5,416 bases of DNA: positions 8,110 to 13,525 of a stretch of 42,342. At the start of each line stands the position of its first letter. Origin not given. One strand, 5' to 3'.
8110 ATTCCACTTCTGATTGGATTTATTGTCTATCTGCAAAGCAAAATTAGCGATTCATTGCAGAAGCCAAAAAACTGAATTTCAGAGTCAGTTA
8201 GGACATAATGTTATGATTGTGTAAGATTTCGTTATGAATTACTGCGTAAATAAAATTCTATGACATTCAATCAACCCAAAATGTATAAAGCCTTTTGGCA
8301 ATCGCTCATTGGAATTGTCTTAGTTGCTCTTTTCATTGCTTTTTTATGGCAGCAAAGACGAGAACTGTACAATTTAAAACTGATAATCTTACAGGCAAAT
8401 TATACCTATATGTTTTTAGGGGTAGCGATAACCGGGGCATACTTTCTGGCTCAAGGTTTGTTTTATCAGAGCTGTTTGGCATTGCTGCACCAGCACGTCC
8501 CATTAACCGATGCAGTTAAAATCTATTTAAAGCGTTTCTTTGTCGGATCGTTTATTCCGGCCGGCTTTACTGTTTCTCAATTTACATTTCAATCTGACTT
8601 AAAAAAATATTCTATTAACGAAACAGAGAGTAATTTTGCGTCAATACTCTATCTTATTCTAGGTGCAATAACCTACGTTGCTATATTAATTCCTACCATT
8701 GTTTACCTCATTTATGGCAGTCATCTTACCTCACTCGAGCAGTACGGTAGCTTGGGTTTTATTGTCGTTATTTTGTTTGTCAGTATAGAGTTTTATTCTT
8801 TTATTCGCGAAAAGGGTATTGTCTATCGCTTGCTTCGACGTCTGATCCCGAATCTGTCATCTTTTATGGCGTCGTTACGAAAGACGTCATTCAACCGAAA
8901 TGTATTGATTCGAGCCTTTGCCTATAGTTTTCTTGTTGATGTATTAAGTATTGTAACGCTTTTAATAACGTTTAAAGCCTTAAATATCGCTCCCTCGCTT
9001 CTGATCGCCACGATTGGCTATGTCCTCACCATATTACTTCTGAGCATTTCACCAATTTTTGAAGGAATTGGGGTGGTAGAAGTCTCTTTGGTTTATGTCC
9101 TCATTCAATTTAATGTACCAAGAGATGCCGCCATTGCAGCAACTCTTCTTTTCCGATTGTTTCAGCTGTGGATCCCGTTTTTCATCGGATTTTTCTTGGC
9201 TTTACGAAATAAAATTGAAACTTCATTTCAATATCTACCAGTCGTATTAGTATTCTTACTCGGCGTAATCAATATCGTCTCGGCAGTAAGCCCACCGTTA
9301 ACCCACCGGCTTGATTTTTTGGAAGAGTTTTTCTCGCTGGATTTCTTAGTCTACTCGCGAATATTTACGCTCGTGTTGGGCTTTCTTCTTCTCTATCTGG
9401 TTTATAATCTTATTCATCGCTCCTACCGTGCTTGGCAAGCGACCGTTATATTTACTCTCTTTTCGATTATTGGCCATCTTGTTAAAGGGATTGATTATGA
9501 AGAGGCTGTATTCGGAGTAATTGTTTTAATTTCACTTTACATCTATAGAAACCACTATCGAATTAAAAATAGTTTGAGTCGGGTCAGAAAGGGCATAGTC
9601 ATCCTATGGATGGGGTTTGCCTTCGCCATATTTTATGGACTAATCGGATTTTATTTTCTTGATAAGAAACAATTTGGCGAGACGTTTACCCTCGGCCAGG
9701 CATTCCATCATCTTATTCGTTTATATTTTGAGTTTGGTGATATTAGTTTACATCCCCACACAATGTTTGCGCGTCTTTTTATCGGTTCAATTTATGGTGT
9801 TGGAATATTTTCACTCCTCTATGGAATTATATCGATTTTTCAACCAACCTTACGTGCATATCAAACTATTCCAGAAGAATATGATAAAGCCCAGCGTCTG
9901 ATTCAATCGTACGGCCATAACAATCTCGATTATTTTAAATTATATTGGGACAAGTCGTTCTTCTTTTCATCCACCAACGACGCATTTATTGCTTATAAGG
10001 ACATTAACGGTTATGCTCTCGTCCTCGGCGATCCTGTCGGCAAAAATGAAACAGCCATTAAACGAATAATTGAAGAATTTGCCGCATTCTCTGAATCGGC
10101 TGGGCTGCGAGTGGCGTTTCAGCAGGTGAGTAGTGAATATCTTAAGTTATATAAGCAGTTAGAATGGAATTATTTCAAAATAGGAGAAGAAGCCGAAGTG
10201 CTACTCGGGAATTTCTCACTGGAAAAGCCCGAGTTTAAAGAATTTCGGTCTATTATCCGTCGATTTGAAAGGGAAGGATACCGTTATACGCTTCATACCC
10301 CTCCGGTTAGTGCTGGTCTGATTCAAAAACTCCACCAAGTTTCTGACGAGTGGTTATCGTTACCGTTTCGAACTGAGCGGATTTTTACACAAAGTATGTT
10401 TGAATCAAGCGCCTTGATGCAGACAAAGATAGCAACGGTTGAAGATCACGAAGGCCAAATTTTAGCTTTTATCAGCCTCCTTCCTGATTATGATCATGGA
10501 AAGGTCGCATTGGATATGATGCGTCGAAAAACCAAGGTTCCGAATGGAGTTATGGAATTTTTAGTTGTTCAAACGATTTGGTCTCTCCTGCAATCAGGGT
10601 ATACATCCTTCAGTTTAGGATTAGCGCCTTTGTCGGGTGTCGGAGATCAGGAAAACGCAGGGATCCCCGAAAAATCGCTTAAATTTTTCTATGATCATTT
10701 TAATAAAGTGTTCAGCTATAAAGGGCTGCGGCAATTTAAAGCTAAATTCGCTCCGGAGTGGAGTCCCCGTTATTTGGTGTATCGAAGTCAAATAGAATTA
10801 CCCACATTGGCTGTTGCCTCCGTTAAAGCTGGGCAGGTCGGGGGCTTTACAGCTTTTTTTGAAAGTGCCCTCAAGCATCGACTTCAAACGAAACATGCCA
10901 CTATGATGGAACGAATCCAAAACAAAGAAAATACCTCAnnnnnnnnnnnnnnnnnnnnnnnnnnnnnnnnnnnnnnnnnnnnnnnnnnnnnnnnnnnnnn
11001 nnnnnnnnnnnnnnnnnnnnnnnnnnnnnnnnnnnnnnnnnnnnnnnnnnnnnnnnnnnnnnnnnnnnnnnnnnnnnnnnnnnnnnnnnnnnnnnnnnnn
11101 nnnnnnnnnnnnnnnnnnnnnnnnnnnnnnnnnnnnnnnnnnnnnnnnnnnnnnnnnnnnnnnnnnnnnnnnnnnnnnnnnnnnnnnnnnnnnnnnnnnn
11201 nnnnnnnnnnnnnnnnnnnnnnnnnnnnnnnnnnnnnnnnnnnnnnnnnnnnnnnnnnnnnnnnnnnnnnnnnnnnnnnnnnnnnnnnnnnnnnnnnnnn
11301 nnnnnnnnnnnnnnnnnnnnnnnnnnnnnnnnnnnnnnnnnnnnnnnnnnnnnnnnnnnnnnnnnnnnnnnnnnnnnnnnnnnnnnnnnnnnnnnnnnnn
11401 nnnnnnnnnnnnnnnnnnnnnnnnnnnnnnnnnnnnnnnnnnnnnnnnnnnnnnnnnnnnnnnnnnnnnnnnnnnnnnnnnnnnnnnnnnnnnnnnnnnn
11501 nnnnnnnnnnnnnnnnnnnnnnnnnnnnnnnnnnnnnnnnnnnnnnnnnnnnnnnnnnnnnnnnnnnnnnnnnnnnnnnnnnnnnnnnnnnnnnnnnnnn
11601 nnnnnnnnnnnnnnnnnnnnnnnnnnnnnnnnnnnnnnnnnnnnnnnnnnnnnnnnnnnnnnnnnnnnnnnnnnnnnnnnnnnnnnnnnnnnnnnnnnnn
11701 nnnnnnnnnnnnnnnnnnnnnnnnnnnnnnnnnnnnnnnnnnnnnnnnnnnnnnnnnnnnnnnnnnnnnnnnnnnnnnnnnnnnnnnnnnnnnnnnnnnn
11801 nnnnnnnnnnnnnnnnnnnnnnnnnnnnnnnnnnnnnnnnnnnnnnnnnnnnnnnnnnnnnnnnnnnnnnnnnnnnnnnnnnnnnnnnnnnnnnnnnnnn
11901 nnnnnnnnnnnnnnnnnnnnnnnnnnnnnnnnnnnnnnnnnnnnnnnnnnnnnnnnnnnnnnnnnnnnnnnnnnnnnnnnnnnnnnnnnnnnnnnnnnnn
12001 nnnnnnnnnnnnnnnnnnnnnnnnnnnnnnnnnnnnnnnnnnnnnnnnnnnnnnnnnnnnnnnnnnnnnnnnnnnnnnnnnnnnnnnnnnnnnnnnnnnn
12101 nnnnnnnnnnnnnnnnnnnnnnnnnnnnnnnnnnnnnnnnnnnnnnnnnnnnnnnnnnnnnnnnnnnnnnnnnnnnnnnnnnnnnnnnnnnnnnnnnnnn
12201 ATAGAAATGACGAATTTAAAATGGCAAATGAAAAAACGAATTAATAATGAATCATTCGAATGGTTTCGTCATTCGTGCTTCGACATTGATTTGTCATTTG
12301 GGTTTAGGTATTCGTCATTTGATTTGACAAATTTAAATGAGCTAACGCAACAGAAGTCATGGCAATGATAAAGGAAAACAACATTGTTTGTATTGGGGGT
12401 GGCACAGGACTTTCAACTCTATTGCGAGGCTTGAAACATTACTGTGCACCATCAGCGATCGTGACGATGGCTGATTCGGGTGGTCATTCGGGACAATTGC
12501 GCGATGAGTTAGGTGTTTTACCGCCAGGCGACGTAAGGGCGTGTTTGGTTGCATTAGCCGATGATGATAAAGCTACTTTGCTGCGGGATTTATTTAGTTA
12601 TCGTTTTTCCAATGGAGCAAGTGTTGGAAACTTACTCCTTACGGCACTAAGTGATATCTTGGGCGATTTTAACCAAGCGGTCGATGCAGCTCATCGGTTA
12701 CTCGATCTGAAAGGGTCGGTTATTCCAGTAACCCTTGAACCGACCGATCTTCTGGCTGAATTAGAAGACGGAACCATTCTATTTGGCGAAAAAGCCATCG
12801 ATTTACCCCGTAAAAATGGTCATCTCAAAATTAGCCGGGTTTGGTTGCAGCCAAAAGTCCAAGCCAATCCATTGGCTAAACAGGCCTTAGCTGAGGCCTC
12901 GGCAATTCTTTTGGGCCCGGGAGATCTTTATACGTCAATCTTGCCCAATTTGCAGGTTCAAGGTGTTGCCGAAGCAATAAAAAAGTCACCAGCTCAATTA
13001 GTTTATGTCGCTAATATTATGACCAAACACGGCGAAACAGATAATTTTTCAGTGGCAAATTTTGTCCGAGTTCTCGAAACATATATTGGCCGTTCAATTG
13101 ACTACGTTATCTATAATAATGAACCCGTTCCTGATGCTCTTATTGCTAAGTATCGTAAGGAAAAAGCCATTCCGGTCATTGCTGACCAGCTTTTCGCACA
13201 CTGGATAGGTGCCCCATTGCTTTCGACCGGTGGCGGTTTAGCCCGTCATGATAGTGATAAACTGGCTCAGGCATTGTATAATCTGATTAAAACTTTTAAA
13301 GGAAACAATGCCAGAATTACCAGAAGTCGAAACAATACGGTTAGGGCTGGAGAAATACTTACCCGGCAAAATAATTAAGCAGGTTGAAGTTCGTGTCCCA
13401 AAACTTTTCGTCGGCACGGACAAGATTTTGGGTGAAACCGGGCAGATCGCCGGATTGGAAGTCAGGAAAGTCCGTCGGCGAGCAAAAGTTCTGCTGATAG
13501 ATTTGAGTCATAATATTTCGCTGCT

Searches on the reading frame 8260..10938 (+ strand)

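Call 11: search_protein_families(library=pfam, proteins=[window:8260-10938:+], max_evalue=0.0001)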
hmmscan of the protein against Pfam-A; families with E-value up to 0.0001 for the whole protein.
window:8260-10938:+ (893 aa): 2 families
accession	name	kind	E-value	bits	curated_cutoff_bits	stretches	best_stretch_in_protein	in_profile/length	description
PF09924.15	LPG_synthase_C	-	8e-73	245.5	27.5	1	546-841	2-298/298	Phosphatidylglycerol lysyltransferase, C-terminal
PF03706.18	LPG_synthase_TM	-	2e-21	77.2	33.4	1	16-310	2-302/302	Lysylphosphatidylglycerol synthase TM region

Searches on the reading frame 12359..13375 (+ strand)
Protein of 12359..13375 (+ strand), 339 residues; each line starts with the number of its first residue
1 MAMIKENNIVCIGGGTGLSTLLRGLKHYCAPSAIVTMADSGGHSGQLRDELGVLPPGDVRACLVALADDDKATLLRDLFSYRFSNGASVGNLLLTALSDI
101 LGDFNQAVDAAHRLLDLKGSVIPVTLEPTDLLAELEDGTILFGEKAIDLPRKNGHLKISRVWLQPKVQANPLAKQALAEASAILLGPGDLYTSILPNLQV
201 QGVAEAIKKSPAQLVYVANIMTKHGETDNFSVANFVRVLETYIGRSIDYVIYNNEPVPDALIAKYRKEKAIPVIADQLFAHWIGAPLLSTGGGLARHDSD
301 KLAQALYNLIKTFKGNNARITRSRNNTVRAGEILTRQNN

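Call 11: search_protein_families(library=pfam, proteins=[window:12359-13375:+], max_evalue=0.0001)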
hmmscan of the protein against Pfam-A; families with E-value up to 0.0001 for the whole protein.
window:12359-13375:+ (339 aa): 1 family
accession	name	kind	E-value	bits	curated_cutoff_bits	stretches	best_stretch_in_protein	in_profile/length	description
PF01933.23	CofD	-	1.5e-87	293.9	30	1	9-277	1-274/290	2-phospho-L-lactate transferase CofD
